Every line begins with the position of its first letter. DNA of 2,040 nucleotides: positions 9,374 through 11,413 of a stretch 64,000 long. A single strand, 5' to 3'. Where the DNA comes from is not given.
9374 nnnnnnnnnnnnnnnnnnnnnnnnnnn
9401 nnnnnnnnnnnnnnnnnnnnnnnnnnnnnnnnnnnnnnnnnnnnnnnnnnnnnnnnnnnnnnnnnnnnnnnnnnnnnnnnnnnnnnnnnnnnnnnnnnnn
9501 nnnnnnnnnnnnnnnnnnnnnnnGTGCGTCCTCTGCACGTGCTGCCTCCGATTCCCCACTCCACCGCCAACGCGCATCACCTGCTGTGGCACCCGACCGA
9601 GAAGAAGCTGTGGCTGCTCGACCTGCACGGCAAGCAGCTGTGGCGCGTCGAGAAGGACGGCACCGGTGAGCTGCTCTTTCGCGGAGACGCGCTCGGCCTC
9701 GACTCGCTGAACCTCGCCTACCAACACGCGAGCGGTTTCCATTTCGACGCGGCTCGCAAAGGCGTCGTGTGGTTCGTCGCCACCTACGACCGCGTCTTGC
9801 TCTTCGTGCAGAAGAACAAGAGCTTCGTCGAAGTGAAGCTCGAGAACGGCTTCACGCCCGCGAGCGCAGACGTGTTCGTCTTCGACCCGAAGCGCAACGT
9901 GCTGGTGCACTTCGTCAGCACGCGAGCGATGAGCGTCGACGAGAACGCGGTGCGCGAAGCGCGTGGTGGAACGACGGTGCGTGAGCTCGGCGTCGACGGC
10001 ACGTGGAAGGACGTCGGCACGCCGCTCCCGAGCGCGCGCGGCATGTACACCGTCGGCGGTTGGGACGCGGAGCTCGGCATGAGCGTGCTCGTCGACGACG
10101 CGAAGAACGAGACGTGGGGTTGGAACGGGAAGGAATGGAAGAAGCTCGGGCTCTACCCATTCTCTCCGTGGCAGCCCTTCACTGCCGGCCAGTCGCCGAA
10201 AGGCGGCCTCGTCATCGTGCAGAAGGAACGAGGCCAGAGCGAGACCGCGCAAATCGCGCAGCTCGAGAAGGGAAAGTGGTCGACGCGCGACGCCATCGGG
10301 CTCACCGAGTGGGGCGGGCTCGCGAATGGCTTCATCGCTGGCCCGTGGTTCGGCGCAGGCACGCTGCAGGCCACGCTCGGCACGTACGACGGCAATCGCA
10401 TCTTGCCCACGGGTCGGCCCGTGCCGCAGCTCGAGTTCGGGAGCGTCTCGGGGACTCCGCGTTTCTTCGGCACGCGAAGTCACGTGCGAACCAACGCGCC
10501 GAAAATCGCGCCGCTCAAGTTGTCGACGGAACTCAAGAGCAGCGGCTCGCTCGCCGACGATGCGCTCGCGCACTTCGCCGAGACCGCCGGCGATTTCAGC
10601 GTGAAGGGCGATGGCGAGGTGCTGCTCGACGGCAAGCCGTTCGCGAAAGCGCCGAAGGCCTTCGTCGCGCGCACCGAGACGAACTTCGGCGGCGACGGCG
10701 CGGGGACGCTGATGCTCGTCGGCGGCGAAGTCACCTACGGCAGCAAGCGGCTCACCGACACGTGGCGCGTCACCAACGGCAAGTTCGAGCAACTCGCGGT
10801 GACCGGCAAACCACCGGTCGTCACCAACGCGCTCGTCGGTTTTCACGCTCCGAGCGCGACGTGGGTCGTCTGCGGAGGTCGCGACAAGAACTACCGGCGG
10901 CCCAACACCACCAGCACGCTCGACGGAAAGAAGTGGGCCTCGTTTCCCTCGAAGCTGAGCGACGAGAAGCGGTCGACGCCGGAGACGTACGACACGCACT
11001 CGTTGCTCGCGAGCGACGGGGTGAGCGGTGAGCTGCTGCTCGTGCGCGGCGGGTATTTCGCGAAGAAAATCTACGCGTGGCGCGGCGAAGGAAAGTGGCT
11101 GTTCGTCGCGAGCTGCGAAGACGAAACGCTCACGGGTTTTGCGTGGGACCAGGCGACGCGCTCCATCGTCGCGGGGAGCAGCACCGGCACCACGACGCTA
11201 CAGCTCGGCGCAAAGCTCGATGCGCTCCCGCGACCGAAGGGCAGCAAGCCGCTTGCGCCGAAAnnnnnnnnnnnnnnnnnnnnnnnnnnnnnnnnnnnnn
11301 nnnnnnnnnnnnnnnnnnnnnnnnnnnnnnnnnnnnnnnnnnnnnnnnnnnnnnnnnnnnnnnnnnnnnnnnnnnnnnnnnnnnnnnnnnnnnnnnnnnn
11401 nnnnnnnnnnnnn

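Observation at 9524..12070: Unusual Kelch-repeat + WGR + DUF1963 fusion protein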

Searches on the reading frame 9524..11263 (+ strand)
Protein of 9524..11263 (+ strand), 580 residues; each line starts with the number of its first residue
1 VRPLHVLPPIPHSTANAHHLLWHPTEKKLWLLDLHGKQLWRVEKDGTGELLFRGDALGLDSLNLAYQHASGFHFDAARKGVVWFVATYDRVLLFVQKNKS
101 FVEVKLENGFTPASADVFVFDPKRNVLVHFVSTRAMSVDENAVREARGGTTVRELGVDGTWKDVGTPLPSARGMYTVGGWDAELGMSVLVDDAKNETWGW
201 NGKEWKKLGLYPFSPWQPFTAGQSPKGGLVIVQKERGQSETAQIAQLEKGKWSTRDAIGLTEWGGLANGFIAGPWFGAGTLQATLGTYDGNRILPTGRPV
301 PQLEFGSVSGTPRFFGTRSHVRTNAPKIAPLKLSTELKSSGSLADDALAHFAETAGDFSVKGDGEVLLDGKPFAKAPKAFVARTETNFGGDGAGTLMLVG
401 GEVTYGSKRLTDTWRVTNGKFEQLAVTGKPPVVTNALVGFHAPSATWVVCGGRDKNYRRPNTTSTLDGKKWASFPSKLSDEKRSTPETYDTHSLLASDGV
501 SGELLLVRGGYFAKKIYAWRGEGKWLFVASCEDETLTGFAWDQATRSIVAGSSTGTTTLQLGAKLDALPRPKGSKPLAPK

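Call 5: search_protein_families(library=pfam, proteins=[window:9524-11263:+], max_evalue=10)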
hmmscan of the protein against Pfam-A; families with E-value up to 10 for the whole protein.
seq(580 aa): 3 families
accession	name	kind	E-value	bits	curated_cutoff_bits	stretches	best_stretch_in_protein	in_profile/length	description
PF24681.1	Kelch_KLHDC2_KLHL20_DRC7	-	0.027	14.2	50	1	395-497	10-112/221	KLHDC2/KLHL20/DRC7 Kelch-repeats domain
PF06293.20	Kdo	-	0.086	12.7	21.3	1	10-37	139-169/207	Lipopolysaccharide kinase (Kdo/WaaP) family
PF13964.12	Kelch_6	-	0.23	12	25.3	0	111-129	24-42/50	Kelch motif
